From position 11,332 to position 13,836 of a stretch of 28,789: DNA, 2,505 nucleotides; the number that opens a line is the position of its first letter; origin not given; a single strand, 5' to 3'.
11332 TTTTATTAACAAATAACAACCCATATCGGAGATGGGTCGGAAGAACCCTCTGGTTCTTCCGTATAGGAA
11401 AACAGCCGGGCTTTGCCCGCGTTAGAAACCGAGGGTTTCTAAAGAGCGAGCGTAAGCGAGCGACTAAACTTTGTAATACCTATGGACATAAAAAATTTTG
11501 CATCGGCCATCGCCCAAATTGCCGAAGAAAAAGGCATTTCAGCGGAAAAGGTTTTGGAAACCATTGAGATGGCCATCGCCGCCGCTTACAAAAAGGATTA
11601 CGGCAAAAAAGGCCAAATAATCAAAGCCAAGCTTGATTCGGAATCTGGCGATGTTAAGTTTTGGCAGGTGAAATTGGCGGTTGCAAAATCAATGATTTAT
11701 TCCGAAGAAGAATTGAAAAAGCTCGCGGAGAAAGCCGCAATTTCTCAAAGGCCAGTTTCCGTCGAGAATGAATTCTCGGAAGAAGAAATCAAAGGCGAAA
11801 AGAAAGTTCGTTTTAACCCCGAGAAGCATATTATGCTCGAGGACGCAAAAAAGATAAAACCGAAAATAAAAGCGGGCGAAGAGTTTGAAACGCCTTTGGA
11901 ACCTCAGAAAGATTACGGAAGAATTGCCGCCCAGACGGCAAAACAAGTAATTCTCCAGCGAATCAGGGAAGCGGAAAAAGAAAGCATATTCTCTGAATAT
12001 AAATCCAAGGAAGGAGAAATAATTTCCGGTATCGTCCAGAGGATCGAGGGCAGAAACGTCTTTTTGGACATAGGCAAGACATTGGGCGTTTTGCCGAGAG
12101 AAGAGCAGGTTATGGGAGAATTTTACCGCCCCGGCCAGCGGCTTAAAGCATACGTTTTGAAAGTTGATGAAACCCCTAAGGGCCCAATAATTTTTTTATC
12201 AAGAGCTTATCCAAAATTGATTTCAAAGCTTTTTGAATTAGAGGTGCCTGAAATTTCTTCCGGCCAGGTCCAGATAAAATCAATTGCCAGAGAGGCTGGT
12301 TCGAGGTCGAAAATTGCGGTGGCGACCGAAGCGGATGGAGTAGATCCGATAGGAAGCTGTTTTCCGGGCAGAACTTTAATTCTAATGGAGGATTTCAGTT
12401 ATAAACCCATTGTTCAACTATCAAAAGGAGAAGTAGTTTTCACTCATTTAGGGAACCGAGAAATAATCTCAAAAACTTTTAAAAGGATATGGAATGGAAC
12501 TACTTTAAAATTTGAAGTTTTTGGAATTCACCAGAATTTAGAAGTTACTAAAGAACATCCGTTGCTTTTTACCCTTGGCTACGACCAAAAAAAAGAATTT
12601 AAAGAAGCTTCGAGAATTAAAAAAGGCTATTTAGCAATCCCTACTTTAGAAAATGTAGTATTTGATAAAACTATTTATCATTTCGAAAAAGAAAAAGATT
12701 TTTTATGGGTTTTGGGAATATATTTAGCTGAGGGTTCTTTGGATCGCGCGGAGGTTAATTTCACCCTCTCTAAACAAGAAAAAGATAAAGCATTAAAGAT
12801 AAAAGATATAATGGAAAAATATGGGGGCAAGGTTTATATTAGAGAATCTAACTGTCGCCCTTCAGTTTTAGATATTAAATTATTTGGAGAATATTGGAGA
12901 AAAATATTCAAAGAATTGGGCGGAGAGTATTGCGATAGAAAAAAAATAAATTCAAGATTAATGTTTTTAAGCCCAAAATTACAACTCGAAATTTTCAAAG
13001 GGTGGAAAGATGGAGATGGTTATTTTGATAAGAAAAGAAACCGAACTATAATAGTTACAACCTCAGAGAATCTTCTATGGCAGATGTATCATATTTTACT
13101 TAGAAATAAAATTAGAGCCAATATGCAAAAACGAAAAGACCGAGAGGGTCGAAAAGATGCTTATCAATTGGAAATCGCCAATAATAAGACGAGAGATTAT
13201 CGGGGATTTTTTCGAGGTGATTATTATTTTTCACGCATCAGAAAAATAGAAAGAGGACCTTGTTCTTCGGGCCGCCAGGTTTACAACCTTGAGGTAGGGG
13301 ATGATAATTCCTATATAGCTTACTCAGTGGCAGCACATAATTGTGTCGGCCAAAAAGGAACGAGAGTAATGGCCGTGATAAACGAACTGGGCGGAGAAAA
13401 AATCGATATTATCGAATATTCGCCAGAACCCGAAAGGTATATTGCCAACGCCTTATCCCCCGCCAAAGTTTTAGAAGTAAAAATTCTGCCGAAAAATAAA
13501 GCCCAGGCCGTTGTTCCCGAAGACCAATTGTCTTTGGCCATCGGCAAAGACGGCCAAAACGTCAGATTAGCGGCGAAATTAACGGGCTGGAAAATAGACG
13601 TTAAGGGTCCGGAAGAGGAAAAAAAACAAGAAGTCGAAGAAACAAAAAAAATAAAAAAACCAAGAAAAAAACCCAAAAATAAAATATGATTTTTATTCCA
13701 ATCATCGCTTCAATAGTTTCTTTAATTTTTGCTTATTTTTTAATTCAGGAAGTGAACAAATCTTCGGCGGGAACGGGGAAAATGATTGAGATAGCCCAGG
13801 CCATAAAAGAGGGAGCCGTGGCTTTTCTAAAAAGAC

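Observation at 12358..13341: Full-length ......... intein in the KH1 GxxG site of NusA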

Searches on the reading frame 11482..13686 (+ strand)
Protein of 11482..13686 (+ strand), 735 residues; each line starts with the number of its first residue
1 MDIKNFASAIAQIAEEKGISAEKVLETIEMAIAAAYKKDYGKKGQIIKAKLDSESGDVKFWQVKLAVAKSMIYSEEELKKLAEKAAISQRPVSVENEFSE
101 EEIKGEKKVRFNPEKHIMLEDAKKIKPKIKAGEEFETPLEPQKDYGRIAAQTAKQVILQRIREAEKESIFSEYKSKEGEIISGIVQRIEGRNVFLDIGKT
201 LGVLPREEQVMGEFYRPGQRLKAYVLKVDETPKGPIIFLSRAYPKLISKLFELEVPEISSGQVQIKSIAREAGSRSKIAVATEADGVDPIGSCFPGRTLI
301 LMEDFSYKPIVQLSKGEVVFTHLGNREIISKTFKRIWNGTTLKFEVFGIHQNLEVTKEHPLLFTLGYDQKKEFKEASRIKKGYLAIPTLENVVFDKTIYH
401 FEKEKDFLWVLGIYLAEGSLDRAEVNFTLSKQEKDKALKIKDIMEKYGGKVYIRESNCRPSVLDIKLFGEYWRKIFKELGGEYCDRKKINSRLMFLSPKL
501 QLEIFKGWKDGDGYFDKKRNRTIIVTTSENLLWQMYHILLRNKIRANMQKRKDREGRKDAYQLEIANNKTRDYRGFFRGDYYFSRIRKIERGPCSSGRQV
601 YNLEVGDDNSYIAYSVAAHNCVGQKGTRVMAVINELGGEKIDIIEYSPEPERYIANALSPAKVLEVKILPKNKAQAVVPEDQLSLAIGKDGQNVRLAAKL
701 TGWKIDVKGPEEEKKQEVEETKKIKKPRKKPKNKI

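Call 4: search_protein_families(library=pfam, proteins=[window:11482-13686:+], max_evalue=1)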
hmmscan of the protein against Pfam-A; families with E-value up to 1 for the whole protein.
window:11482-13686:+ (735 aa): 11 families
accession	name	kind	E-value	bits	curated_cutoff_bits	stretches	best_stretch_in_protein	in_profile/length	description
PF08529.16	NusA_N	-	2.1e-30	105.8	23.8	1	6-167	2-119/119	NusA N-terminal domain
PF13184.12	KH_5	-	6.1e-24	84.4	27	2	620-668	21-69/69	NusA-like KH domain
PF14528.11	LAGLIDADG_3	-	9.1e-11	42.3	22.5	1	501-569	3-72/82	LAGLIDADG-like domain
PF00575.29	S1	-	1e-07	32.7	22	1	176-236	3-70/74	S1 RNA binding domain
PF14890.11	Intein_splicing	-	2.7e-06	27.7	35.8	1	316-620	21-155/155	Intein splicing domain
PF23095.1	KH_NusA_C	-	9.5e-05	22.8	34.2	1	681-707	8-34/59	Transcription termination/antitermination protein NusA, KH domain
PF14623.11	Vint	-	0.0017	18.6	27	1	292-364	1-67/166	Hint-domain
PF01079.26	Hint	-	0.046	13.7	29.7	1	291-380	11-109/213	Hint module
PF07650.23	KH_2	-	0.055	13.7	22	1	653-726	5-75/78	KH domain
PF00013.35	KH_1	-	0.082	13.1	21.5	1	677-713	5-42/66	KH domain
PF18392.6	CSN7a_helixI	-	0.29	11.5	26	0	15-37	10-32/50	COP9 signalosome complex subunit 7a helix I domain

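Call 5: search_protein_families(library=ncbifam, proteins=[window:11482-13686:+], max_evalue=1)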
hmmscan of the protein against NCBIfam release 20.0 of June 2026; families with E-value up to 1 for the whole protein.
window:11482-13686:+ (735 aa): 11 families
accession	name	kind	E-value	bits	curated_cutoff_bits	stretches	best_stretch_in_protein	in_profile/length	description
TIGR01953.1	NusA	equivalog_domain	1.8e-107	359.3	253.4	2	6-293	2-247/340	transcription termination factor NusA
NF006645.0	PRK09202.4-5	equivalog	1.6e-53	182.1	532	2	4-293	17-278/540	transcription termination/antitermination protein NusA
NF006642.0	PRK09202.4-1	equivalog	5.4e-27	94.5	687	2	621-707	282-372/614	transcription termination/antitermination protein NusA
TIGR01952.1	nusA_arch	equivalog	6.4e-14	52.5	74.35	1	620-708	46-136/141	NusA-like transcription termination signal-binding factor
NF006261.0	PRK08406.1-5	equivalog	5.2e-08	32.7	231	2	621-667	46-91/173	transcription elongation factor NusA-like protein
TIGR01443.1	intein_Cterm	domain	7.4e-05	22.9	15.6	1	600-621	2-24/24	intein C-terminal splicing region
NF000907.0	PRK00087.1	equivalog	0.00017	19.9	624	1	66-232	368-539/671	bifunctional 4-hydroxy-3-methylbut-2-enyl diphosphate reductase/30S ribosomal protein S1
NF010335.0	PRK13764.1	equivalog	0.00036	19.2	340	1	651-729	469-546/613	ATPase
NF005852.0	PRK07773.1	equivalog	0.045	12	780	0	574-630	783-836/886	replicative DNA helicase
NF005013.0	PRK06418.1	equivalog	0.076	12.7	175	1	611-668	63-120/166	transcription elongation factor NusA-like protein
NF010334.0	PRK13763.2-5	equivalog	0.72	9.8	303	1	676-726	7-57/179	putative RNA-processing protein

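Call 13: find_homologous_proteins(query=window:11482-13686:+, max_evalue=1e-20)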
Query window:11482-13686:+ (735 aa): 8000 proteins with E <= 1e-20 among 8000 candidates; the best 120 are listed.
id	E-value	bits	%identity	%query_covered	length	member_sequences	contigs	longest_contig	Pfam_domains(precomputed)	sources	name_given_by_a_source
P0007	0.0e+0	1620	100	100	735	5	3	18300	PF13184.13,PF26594.2,PF00575.30,PF08529.17,PF14528.12,PF14890.12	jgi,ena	-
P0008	0.0e+0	1347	84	96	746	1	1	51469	PF13184.13,PF26594.2,PF00575.30,PF08529.17,PF14528.12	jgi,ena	-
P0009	0.0e+0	1231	77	97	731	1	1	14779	PF13184.13,PF26594.2,PF00575.30,PF08529.17,PF14528.12,PF14890.12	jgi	-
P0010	0.0e+0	1190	73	96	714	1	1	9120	PF13184.13,PF26594.2,PF00575.30,PF08529.17,PF14528.12,PF14890.12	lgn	-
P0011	0.0e+0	1159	73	98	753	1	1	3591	PF13184.13,PF26594.2,PF08529.17,PF14528.12,PF14890.12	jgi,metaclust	metaclust:\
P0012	0.0e+0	1050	73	84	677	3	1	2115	PF13184.13,PF26594.2,PF00575.30,PF08529.17,PF14528.12,PF14890.12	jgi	-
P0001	9.1e-289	978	100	59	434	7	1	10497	PF13184.13,PF26594.2,PF14528.12,PF14890.12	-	-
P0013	6.1e-275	932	59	95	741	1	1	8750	PF13184.13,PF26594.2,PF00575.30,PF08529.17,PF14528.12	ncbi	-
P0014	5.2e-266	903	56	100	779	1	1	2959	PF13184.13,PF26594.2,PF00575.30,PF08529.17,PF14528.12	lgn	-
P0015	4.3e-205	702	90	40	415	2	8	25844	PF13184.13,PF26594.2,PF00575.30,PF08529.17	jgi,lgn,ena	jgi:N utilization substance protein A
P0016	1.6e-195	670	84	40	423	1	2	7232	PF13184.13,PF26594.2,PF00575.30,PF08529.17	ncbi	-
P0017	6.8e-195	668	84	40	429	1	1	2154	PF13184.13,PF26594.2,PF00575.30,PF08529.17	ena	-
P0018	7.5e-186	638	80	40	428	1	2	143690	PF13184.13,PF26594.2,PF00575.30,PF08529.17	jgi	jgi:N utilization substance protein A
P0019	2.3e-185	636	78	42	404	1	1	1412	PF13184.13,PF26594.2,PF00575.30,PF08529.17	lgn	-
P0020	1.4e-184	634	79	40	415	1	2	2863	PF13184.13,PF26594.2,PF00575.30,PF08529.17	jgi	jgi:N utilization substance protein A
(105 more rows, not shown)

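Call 20: find_encoding_contigs(protein=P0015, flank=6000, max_places=3)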
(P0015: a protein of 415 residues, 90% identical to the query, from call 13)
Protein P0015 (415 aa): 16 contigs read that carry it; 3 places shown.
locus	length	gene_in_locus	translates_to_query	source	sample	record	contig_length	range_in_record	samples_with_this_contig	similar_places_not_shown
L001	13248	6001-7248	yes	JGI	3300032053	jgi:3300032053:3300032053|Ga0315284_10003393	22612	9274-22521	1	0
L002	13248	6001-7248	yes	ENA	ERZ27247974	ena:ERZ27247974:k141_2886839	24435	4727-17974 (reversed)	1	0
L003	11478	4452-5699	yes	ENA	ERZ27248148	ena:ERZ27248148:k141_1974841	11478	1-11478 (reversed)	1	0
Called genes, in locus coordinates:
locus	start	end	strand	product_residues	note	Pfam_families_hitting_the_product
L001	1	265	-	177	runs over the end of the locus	PF18895:T4SS_pilin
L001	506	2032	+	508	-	PF01743:PolyA_pol, PF12627:PolyA_pol_RNAbd, PF01966:HD, PF13735:tRNA_NucTran2_2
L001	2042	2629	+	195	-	PF01209:Ubie_methyltran (weak), PF00398:RrnaAD (weak), PF07021:MetW (weak), PF13489:Methyltransf_23, PF13847:Methyltransf_31, PF13649:Methyltransf_25, PF08241:Methyltransf_11, PF08242:Methyltransf_12, +2 more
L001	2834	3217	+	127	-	PF08378:NERD (faint), PF02021:UPF0102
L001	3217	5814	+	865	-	PF02660:G3P_acyltransf, PF02734:Dak2, PF21645:FakA-like_M, PF02645:DegV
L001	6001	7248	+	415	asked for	PF08529:NusA_N, PF00575:S1, PF13184:KH_NusA_1st, PF26594:KH_NusA_2nd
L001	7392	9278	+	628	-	PF03030:H_PPase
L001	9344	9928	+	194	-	PF00574:CLP_protease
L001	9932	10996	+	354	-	PF18911:PKD_4, PF00801:PKD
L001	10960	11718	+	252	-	-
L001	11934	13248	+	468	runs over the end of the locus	?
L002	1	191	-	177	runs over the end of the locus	PF18895:T4SS_pilin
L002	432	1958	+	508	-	PF01743:PolyA_pol, PF12627:PolyA_pol_RNAbd, PF01966:HD, PF13735:tRNA_NucTran2_2 (weak)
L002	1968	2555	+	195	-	PF01209:Ubie_methyltran (weak), PF00398:RrnaAD (weak), PF02353:CMAS (weak), PF13489:Methyltransf_23, PF13847:Methyltransf_31, PF13649:Methyltransf_25, PF08241:Methyltransf_11, PF08242:Methyltransf_12, +3 more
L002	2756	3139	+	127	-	PF08378:NERD (faint), PF02021:UPF0102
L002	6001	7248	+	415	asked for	PF08529:NusA_N, PF00575:S1, PF13184:KH_NusA_1st, PF26594:KH_NusA_2nd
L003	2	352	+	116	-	?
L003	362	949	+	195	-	PF01209:Ubie_methyltran (weak), PF00398:RrnaAD (weak), PF02353:CMAS (weak), PF13489:Methyltransf_23, PF13847:Methyltransf_31, PF13649:Methyltransf_25, PF08241:Methyltransf_11, PF08242:Methyltransf_12, +3 more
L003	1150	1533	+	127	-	PF08378:NERD (faint), PF02021:UPF0102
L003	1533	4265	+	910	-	PF02660:G3P_acyltransf, PF02734:Dak2, PF21645:FakA-like_M, PF02645:DegV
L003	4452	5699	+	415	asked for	PF08529:NusA_N, PF00575:S1, PF13184:KH_NusA_1st, PF26594:KH_NusA_2nd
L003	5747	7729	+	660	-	PF03030:H_PPase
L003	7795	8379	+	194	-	PF00574:CLP_protease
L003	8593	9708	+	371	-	PF18911:PKD_4, PF00801:PKD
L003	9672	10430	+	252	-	-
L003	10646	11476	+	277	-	?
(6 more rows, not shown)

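Call 21: find_encoding_contigs(protein=P0008, flank=6000, max_places=2)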
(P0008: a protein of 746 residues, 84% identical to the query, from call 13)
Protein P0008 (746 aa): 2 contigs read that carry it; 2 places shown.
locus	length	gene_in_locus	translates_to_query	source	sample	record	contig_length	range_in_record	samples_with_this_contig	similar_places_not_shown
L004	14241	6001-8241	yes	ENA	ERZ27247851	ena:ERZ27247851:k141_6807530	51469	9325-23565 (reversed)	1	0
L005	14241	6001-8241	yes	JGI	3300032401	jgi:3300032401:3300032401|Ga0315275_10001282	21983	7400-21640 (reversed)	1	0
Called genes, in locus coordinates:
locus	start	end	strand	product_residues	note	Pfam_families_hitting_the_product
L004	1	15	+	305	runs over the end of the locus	PF00478:IMPDH (weak), PF03060:NMO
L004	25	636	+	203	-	PF01553:Acyltransferase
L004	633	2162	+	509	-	PF00289:Biotin_carb_N, PF02786:CPSase_L_D2, PF07478:Dala_Dala_lig_C, PF02785:Biotin_carb_C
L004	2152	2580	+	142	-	PF25917:BSH_RND (faint), PF25919:BSH_CusB (faint), PF26077:BSH_Fcp1 (faint), PF00364:Biotin_lipoyl, PF25973:BSH_CzcB (faint), PF25997:BSH_YhbJ (weak)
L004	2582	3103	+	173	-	PF03099:BPL_LplA_LipB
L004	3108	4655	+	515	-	PF01039:Carboxyl_trans, PF06833:MdcE (faint), PF03255:ACCA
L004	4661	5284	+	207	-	PF02660:G3P_acyltransf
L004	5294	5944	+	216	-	PF02660:G3P_acyltransf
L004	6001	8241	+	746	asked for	PF08529:NusA_N, PF00575:S1, PF13184:KH_NusA_1st, PF14528:LAGLIDADG_3 (weak), PF13184:KH_NusA_1st (weak), PF26594:KH_NusA_2nd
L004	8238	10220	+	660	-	PF03030:H_PPase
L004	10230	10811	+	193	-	PF00574:CLP_protease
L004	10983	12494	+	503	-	PF13385:Laminin_G_3, PF02210:Laminin_G_2 (weak)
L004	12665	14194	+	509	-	PF12072:RNase_Y_N, PF00013:KH_1, PF22891:KH_PNO1_2nd (weak), PF01966:HD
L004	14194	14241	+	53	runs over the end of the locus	-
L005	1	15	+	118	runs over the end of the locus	?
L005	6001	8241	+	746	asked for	PF08529:NusA_N, PF00575:S1, PF13184:KH_NusA_1st, PF14528:LAGLIDADG_3 (weak), PF13184:KH_NusA_1st (weak), PF26594:KH_NusA_2nd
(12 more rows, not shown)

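Call 31: find_encoding_contigs(protein=P0013, flank=5000, max_places=2)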
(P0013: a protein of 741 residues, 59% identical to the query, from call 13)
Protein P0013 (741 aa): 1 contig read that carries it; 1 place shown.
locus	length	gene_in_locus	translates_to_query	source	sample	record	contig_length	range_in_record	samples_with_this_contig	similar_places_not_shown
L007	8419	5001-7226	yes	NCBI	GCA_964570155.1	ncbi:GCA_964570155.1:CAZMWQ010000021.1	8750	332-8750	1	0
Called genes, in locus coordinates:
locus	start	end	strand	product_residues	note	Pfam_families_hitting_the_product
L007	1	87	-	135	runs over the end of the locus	PF18765:Polbeta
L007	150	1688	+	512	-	PF01743:PolyA_pol, PF12627:PolyA_pol_RNAbd, PF01966:HD, PF13735:tRNA_NucTran2_2 (weak)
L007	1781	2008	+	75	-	PF01402:RHH_1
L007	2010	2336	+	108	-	PF02452:PemK_toxin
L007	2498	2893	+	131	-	PF01219:DAGK_prokar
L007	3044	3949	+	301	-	PF01553:Acyltransferase (faint)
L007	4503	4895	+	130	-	PF02021:UPF0102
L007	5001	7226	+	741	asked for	PF08529:NusA_N, PF00575:S1 (weak), PF13184:KH_NusA_1st, PF14528:LAGLIDADG_3 (faint), PF13184:KH_NusA_1st (weak), PF26594:KH_NusA_2nd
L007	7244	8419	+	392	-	?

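Call 38: find_related_loci(query=window:11482-13686:+, collection=genome_contigs, flank=3000)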
Query window:11482-13686:+ (735 aa) in genome_contigs; peptide patterns used: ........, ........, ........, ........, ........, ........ (x = any residue, [..] = any of these).
277 stretches matched a pattern; 170 encode a relative of the query (tblastn E <= 1e-3); the best 80 are kept; 80 distinct loci.
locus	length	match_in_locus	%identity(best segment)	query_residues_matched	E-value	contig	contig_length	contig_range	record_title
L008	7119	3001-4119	78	1-710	3e-138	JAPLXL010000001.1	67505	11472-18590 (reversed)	MAG: Candidatus Nealsonbacteria bacterium isolate LacPavin_0920_SED4_MAG_36_17 LacPavin_0920_SED4_scaffold_3343010, whol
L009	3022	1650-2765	80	1-711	1e-144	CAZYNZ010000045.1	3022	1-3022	MAG TPA_asm: uncultured Candidatus Saccharibacteria bacterium isolate SRP178699_co1_113 genome assembly, contig: NODE_52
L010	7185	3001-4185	76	1-724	7e-136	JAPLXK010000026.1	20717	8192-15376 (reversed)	MAG: Candidatus Nealsonbacteria bacterium isolate LacPavin_0920_SED2_MAG_39_9 LacPavin_0920_SED2_scaffold_1258238, whole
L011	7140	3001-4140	80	1-710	2e-135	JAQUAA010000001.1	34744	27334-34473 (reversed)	MAG: Candidatus Paceibacterota bacterium isolate STC_73 NODE_2465_length_34744_cov_3.133778_Sandtown_C, whole genome sho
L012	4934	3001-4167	75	1-723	1e-135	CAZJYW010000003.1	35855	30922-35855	MAG TPA_asm: uncultured Candidatus Saccharibacteria bacterium isolate binchicken_co89_173 genome assembly, contig: NODE_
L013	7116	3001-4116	77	1-707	1e-134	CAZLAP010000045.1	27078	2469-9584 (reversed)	MAG TPA_asm: uncultured Candidatus Saccharibacteria bacterium isolate SRP185410_co1_65 genome assembly, contig: k141_191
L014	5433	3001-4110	79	1-709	1e-134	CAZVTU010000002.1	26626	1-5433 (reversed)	MAG TPA_asm: uncultured Candidatus Saccharibacteria bacterium isolate binchicken_co6_436 genome assembly, contig: NODE_1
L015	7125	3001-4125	75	2-709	1e-134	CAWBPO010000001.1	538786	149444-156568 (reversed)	MAG: uncultured bacterium isolate MFD04408.bin.1.52 genome assembly, contig: contig_41181, whole genome shotgun sequence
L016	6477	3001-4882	73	1-711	5e-133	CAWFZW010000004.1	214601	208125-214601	MAG: Candidatus Nealsonbacteria bacterium isolate MFD04408.bin.2.132 genome assembly, contig: contig_54492, whole genome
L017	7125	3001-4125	76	2-709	2e-132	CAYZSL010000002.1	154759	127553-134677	MAG TPA_asm: uncultured Candidatus Saccharibacteria bacterium isolate SRP178699_co1_142 genome assembly, contig: NODE_28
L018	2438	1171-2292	75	1-712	3e-138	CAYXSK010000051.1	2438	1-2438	MAG TPA_asm: uncultured Candidatus Saccharibacteria bacterium isolate binchicken_co387_6 genome assembly, contig: NODE_6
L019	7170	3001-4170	71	1-721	3e-129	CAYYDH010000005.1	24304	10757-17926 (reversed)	MAG TPA_asm: uncultured Candidatus Saccharibacteria bacterium isolate SRP178699_co1_472 genome assembly, contig: NODE_23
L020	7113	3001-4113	76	1-711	4e-129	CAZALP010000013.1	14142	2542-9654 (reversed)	MAG TPA_asm: uncultured Candidatus Saccharibacteria bacterium isolate binchicken_co184_302 genome assembly, contig: NODE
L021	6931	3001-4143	71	2-713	8e-129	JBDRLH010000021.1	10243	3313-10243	MAG: Parcubacteria group bacterium isolate MEGAHIT-group-1.765 k141_12499420, whole genome shotgun sequence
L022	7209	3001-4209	73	1-735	1e-128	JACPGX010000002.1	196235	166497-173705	MAG: Candidatus Nealsonbacteria bacterium isolate NC_groundwater_399_Ag_B-0.1um_41_48 GD18-4_B1_scaffold_213888, whole g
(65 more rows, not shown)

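Call 64: list_cluster_members(proteins=[P0013, P0007, P0008, P0009, P0011, P0014])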
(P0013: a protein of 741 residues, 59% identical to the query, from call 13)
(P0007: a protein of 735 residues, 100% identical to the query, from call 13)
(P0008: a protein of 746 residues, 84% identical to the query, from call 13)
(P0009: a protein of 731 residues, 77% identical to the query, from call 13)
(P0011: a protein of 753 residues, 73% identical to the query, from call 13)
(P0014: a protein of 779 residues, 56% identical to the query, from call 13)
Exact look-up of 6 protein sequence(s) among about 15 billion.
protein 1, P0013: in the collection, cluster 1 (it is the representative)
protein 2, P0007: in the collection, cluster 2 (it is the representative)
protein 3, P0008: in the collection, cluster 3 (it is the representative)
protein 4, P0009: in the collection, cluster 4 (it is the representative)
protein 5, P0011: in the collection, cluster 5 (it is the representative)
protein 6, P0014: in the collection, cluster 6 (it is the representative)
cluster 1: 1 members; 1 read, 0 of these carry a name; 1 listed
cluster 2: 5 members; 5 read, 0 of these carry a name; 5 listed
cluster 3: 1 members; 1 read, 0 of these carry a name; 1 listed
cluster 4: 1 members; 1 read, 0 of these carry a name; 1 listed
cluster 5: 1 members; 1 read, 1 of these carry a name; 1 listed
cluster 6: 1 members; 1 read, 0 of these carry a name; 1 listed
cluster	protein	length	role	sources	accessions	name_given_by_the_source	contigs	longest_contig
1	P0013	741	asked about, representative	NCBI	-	-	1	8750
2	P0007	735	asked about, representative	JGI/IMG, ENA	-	-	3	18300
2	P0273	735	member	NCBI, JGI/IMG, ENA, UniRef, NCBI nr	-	-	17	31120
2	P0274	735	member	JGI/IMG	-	-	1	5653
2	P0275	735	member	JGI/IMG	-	-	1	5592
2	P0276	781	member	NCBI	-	-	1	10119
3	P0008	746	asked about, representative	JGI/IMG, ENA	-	-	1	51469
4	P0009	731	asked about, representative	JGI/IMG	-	-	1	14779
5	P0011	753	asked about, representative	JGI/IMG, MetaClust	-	\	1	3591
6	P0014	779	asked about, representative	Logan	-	-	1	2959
